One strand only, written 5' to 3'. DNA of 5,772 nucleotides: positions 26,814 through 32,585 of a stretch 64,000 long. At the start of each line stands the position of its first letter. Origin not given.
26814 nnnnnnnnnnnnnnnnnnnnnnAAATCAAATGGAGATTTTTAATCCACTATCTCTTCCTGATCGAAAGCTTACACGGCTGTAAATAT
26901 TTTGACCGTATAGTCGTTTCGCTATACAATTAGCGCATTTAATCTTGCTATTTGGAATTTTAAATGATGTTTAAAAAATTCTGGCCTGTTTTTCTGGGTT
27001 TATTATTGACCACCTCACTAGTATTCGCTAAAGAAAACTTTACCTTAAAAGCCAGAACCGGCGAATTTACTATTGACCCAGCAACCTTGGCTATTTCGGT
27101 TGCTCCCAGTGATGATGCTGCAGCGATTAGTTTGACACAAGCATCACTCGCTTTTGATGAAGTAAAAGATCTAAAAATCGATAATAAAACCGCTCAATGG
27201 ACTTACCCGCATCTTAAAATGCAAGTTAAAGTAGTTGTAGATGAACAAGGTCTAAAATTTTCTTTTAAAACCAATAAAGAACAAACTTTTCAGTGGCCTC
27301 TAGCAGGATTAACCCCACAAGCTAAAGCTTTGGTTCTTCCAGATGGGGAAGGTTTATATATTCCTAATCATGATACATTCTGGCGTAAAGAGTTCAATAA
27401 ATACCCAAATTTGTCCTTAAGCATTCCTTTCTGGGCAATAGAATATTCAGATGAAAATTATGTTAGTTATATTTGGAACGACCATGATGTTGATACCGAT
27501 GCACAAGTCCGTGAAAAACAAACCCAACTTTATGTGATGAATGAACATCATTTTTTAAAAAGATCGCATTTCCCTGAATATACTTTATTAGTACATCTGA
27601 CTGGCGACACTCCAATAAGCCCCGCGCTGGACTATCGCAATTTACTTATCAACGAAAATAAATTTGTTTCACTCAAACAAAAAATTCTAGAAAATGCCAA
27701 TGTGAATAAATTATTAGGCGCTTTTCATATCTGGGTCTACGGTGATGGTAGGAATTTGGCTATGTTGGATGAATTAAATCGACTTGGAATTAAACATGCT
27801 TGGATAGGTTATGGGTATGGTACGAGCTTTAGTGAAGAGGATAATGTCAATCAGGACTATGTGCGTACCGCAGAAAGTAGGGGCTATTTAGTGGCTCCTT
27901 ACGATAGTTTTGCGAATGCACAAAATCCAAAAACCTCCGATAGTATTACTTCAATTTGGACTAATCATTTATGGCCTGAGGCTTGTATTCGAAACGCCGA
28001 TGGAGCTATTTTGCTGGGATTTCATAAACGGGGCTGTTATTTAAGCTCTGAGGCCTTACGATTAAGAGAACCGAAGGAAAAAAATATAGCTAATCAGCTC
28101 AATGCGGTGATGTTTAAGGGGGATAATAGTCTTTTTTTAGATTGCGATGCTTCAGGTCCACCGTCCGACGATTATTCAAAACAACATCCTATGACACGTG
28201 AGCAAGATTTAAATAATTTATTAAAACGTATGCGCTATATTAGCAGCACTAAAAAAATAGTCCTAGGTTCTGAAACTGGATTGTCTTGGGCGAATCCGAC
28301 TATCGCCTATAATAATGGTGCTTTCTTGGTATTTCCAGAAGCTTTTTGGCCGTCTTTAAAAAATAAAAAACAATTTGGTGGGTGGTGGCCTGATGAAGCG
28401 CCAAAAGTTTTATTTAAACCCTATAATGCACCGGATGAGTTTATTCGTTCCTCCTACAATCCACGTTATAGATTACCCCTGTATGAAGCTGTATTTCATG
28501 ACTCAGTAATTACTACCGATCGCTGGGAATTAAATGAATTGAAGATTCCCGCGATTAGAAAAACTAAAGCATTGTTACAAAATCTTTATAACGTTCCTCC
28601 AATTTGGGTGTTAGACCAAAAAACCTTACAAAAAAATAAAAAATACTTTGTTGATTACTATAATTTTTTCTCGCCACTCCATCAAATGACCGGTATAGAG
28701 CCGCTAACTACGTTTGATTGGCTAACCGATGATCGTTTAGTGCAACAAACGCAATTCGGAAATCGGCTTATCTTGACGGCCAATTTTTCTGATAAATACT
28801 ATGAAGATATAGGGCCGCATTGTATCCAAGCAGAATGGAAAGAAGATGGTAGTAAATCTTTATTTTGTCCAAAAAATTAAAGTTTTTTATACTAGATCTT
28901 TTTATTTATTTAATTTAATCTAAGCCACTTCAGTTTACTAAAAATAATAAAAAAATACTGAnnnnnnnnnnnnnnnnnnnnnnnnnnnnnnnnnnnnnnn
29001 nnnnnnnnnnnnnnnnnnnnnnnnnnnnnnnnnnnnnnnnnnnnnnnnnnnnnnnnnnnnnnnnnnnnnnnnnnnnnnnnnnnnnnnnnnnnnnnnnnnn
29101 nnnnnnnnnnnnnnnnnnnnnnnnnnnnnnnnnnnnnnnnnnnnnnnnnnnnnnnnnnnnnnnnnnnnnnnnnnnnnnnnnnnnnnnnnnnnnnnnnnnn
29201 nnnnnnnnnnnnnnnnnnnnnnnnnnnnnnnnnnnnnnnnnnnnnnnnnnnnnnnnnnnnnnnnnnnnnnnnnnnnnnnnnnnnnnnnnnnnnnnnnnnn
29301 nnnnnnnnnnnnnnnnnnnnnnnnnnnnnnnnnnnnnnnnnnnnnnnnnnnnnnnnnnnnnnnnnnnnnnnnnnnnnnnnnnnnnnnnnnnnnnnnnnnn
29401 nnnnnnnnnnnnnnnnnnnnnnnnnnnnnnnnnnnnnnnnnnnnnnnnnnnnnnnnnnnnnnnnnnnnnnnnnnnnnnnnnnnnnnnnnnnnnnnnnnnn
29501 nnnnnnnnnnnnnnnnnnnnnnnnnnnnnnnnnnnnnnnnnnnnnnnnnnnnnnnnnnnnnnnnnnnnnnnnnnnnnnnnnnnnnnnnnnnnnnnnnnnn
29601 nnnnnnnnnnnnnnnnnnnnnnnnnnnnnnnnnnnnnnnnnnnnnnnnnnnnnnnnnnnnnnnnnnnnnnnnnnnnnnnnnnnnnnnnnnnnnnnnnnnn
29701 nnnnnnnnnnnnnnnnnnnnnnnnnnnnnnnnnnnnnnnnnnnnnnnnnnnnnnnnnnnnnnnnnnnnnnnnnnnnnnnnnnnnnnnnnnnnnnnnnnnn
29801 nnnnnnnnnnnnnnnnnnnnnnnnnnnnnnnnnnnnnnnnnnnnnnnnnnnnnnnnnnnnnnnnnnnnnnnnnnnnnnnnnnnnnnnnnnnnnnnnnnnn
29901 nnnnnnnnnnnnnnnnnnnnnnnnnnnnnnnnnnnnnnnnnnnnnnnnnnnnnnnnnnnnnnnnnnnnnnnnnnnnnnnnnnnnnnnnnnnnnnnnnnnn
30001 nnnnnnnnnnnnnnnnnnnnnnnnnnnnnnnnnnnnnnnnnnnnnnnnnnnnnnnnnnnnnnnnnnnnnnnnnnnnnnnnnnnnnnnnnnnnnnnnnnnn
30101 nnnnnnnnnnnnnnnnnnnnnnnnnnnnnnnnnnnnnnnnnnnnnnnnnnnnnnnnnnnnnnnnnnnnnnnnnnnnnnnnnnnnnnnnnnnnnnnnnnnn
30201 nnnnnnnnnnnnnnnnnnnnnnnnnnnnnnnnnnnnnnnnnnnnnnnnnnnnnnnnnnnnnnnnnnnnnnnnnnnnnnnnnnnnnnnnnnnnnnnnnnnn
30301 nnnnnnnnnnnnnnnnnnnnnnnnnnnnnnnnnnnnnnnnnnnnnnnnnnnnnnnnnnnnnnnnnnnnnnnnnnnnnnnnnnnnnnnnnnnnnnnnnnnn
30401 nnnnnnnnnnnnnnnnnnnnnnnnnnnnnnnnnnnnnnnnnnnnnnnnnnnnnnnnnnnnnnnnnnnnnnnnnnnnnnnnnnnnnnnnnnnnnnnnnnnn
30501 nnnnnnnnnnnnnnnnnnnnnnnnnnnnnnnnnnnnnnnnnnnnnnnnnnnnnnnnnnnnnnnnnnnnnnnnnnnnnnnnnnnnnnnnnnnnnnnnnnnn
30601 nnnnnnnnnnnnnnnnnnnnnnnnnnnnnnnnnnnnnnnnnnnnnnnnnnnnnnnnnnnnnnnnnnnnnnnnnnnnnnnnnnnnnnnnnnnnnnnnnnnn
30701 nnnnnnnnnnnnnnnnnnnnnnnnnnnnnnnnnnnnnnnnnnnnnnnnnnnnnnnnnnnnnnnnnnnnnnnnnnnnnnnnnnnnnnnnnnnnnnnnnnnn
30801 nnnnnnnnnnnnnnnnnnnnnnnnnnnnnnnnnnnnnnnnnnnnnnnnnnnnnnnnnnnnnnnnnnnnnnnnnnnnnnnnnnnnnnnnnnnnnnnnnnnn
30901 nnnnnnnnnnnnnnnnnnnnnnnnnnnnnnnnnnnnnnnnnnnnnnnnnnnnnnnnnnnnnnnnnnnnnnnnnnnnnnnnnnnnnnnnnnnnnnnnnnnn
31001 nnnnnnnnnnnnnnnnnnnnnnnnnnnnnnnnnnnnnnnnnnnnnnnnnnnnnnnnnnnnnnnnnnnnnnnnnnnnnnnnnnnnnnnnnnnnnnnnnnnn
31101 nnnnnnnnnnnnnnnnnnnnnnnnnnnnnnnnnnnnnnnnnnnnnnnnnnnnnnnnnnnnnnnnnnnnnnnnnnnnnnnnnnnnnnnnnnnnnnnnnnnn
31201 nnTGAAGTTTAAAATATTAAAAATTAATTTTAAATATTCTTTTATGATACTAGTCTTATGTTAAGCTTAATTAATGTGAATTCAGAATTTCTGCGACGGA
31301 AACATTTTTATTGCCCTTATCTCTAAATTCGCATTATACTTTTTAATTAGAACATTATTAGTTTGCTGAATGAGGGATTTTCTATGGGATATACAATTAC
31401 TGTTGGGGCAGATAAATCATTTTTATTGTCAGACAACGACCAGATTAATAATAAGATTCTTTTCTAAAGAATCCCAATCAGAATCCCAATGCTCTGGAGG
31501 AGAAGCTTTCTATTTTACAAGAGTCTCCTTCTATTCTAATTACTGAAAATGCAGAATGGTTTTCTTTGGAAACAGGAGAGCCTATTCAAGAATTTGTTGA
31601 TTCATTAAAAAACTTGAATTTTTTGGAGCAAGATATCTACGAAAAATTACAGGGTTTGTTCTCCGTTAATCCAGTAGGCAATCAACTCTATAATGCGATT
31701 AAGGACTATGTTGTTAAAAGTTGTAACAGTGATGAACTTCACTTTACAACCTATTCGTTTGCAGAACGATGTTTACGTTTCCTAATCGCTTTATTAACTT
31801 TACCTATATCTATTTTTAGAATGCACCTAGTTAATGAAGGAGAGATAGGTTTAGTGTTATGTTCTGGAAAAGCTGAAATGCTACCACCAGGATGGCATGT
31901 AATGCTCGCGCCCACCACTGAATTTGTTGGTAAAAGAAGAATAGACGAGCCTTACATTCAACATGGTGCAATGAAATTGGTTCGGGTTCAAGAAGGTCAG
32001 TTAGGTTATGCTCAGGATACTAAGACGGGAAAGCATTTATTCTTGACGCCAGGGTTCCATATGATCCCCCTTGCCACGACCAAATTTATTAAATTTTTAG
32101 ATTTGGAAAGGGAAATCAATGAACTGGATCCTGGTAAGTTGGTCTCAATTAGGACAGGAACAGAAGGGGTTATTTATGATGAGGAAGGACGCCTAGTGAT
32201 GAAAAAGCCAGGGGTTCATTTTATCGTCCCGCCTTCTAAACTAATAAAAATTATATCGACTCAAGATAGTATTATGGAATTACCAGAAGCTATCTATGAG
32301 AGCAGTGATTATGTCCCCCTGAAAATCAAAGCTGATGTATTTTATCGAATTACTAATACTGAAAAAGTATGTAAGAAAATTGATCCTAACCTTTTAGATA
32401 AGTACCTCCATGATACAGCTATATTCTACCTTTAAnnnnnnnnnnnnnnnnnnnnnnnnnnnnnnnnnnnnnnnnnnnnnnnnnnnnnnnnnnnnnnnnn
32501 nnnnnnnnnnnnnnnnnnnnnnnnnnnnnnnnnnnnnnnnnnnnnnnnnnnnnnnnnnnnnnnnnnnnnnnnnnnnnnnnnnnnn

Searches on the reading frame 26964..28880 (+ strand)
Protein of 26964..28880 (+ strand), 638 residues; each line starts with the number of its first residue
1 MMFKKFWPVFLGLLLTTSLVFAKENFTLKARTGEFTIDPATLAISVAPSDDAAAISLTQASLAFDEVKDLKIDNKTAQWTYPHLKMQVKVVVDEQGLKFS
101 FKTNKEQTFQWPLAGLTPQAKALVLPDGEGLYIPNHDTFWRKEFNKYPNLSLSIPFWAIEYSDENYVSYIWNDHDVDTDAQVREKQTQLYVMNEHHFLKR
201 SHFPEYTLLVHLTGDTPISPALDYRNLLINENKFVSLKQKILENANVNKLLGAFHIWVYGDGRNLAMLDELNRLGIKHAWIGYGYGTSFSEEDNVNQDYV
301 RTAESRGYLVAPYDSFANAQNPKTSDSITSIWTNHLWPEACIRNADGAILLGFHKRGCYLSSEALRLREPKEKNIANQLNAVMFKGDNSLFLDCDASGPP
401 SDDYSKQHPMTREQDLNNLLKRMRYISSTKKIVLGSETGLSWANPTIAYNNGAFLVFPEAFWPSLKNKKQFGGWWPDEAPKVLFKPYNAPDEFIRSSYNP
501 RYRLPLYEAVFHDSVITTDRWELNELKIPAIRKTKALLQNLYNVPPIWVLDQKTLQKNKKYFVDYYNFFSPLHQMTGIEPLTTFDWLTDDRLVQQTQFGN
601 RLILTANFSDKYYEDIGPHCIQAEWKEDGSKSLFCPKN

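Call 51: search_protein_families(library=pfam, proteins=[window:26964-28880:+], max_evalue=0.000001)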
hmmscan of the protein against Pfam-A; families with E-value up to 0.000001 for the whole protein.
window:26964-28880:+ (638 aa): 1 family
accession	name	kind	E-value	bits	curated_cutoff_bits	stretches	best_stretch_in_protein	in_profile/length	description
PF11308.14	Glyco_hydro_129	-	9.6e-83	278.3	25.6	1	271-596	2-323/324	Glycosyl hydrolases related to GH101 family, GH129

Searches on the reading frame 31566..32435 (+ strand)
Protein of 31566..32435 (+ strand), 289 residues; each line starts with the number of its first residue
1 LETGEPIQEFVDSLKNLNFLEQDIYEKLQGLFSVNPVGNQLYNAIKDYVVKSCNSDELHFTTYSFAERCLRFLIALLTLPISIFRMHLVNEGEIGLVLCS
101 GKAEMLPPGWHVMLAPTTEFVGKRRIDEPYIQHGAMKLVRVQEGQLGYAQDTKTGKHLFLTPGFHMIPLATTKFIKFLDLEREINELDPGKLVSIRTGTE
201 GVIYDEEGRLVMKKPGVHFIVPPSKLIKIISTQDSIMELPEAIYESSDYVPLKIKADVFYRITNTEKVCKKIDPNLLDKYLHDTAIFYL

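Call 12: search_protein_families(library=ncbifam, proteins=[window:31566-32435:+], max_evalue=0.00001)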
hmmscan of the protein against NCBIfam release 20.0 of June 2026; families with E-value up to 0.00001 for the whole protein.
window:31566-32435:+ (289 aa): 0 families

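Call 51: search_protein_families(library=pfam, proteins=[window:31566-32435:+], max_evalue=0.000001)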
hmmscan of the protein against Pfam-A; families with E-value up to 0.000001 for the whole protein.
window:31566-32435:+ (289 aa): 1 family
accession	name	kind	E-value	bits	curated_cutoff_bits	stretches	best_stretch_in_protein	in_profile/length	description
PF01145.31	Band_7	-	1e-09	39.1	23.6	1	194-281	2-95/176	SPFH domain / Band 7 family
